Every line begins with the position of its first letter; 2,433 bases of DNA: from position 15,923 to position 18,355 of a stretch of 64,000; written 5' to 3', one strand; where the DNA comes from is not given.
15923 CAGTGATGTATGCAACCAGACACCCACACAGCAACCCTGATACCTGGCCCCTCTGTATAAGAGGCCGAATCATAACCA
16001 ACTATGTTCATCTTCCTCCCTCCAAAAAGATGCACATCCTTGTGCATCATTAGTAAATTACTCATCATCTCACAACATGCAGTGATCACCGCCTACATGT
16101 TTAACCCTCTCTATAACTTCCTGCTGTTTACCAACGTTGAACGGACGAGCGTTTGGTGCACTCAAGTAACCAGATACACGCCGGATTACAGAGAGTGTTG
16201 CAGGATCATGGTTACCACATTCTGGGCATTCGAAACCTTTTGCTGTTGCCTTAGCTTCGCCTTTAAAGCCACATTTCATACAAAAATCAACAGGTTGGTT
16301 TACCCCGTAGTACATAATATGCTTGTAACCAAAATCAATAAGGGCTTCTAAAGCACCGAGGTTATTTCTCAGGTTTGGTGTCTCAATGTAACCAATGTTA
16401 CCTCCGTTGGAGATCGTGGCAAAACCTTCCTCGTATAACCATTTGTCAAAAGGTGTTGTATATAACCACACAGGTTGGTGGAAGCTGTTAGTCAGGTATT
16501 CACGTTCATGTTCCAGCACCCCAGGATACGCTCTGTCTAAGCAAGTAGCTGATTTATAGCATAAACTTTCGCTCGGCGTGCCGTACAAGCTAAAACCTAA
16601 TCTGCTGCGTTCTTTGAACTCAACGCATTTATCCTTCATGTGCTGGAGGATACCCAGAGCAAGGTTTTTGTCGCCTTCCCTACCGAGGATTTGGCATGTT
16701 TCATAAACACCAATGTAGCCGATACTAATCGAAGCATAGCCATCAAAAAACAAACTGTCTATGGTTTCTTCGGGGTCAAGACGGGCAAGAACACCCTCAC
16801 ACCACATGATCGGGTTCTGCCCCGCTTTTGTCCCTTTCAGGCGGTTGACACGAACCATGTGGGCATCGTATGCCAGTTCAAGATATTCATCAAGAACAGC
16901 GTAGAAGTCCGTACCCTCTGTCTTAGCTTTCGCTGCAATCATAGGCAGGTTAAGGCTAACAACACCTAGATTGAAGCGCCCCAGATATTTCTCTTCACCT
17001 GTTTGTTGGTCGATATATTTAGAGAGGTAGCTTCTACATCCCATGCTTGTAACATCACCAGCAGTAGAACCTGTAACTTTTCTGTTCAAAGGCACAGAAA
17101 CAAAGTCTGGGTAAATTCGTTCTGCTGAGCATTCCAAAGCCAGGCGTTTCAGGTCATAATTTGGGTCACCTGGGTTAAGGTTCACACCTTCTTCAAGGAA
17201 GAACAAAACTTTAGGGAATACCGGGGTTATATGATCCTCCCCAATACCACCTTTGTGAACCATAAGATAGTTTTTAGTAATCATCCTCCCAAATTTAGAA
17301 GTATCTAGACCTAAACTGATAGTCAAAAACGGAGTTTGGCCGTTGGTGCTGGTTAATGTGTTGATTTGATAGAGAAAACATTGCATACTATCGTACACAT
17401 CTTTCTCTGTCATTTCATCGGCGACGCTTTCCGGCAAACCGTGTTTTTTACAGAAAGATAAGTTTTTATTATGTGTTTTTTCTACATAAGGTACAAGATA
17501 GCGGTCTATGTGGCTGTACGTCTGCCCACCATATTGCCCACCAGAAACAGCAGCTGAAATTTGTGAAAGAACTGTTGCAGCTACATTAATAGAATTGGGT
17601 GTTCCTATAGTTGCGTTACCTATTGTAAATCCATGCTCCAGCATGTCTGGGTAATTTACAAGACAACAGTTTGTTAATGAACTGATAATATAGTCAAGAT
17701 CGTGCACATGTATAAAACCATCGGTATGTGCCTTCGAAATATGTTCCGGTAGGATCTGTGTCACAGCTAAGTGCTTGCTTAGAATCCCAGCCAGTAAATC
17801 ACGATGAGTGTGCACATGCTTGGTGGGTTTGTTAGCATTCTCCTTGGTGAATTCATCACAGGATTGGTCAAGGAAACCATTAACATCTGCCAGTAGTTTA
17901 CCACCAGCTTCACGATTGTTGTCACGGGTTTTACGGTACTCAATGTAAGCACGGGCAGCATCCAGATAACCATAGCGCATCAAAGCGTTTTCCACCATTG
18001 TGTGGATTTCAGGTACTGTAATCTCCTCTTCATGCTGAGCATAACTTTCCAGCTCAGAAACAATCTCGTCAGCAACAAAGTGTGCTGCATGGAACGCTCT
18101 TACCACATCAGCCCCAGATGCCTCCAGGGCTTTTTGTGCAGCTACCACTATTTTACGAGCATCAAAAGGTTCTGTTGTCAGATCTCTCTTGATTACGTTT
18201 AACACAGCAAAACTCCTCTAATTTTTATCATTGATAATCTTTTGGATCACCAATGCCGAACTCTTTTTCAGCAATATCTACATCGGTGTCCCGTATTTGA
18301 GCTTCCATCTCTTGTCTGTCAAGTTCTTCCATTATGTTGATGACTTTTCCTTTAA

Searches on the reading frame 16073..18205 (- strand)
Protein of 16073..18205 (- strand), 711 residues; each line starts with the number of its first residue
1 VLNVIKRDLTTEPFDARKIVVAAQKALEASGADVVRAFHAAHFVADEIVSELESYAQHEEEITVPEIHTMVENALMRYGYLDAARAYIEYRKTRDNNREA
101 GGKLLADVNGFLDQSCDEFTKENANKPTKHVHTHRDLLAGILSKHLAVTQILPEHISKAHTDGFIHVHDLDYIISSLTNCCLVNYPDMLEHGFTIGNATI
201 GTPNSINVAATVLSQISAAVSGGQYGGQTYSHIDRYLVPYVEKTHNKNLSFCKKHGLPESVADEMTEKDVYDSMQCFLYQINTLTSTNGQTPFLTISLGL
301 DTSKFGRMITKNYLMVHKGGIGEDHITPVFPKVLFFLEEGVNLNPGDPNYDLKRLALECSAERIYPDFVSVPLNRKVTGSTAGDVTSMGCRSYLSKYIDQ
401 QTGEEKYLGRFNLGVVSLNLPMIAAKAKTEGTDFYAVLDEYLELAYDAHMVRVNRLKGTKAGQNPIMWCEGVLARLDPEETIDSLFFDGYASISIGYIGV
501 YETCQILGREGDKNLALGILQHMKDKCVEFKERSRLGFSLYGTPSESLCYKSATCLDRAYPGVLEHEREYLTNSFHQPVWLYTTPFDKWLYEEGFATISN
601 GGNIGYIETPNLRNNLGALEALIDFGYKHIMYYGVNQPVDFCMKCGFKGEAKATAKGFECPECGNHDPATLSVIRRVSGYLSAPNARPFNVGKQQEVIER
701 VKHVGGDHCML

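Call 14: search_dna_similar(query=window:16073-18205:-, collection=phages, mode=protein, max_rows=25, max_evalue=1e-10)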
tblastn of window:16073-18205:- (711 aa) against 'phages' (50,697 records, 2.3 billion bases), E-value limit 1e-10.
Records with a match: 2924; places in all: 2938; records where one place covers at least 80% of the query: 2847.
Best place of each record, by identity: 80-90% 1; 60-80% 270; <60% 2653.
By first word of the organism name: Escherichia 1058; Salmonella 399; Klebsiella 346; Vibrio 328; Shigella 111; Aeromonas 108; Enterobacteria 61; Enterobacter 48; Bacteriophage 45; Citrobacter 41; and 46 more.
By host as written in the record: - 454; Escherichia coli 397; Klebsiella pneumoniae 110; Escherichia coli K-12 MG1655 57; Escherichia coli O157:H7 54; Escherichia coli K-12 50; Salmonella enterica subsp. enterica serovar Enteritidis PT1 39; Vibrio harveyi BAA-1116 36; and 600 more.
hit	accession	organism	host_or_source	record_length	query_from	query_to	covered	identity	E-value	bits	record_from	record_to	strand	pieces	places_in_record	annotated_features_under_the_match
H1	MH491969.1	Escherichia phage LL12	wastewater influent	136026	2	709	100%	74.8%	0e+0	1110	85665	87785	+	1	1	anaerobic ribonucleoside triphosphate reductase | glutaredoxin 1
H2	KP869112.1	Escherichia coli O157 typing phage 14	Escherichia coli O157:H7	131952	2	709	100%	74.8%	0e+0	1110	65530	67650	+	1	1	nrdD: anaerobic ribonucleoside-triphosphate reductase | grxA: glutaredoxin-1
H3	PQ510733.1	Escherichia phage A6-1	Escherichia coli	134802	2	709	100%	74.8%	0e+0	1109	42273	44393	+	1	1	glutaredoxin 1 | glutaredoxin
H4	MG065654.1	Campylobacter phage C15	Campylobacter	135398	2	709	100%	74.8%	0e+0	1109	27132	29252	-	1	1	record has no annotation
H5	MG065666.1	Campylobacter phage A12a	Campylobacter jejuni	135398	2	709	100%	74.8%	0e+0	1109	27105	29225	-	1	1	record has no annotation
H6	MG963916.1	Escherichia phage PDX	Escherichia coli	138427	2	709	100%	74.8%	0e+0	1108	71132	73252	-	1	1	none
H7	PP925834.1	Escherichia phage MiataMamis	Escherichia coli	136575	2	709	100%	74.8%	0e+0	1108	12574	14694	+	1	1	anaerobic ribonucleoside reductase large subunit | thioredoxin domain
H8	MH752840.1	Escherichia phage vB_EcoM-Pr121LW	Escherichia coli STEC O121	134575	2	709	100%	74.8%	0e+0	1108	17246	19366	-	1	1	nrdD: anaerobic ribonucleoside-triphosphate reductase | grxA: glutaredoxin 1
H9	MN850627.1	Escherichia phage pangalan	Escherichia coli K-12 MG1655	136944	2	709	100%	74.8%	0e+0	1108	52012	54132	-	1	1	anaerobic ribonucleoside-triphosphate reductase | hypothetical protein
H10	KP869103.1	Escherichia coli O157 typing phage 5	Escherichia coli O157:H7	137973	2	709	100%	74.8%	0e+0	1107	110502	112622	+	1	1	nrdD: anaerobic ribonucleoside-triphosphate reductase | grxA: glutaredoxin-1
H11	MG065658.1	Campylobacter phage C7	Campylobacter jejuni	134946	2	709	100%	74.8%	0e+0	1107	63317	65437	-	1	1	record has no annotation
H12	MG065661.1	Campylobacter phage C9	Campylobacter jejuni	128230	2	709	100%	74.8%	0e+0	1107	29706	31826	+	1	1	record has no annotation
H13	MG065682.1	Campylobacter phage A112b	Campylobacter jejuni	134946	2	709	100%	74.8%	0e+0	1107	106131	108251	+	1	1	record has no annotation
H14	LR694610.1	Escherichia phage rV5_ev168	-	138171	2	709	100%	74.8%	0e+0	1107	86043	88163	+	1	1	Ribonucleotide reductase of class III (anaerobic), large subunit (EC | glutaredoxin 1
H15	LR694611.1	Escherichia phage rV5_ev158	-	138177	2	709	100%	74.8%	0e+0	1107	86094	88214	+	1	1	Ribonucleotide reductase of class III (anaerobic), large subunit (EC | glutaredoxin 1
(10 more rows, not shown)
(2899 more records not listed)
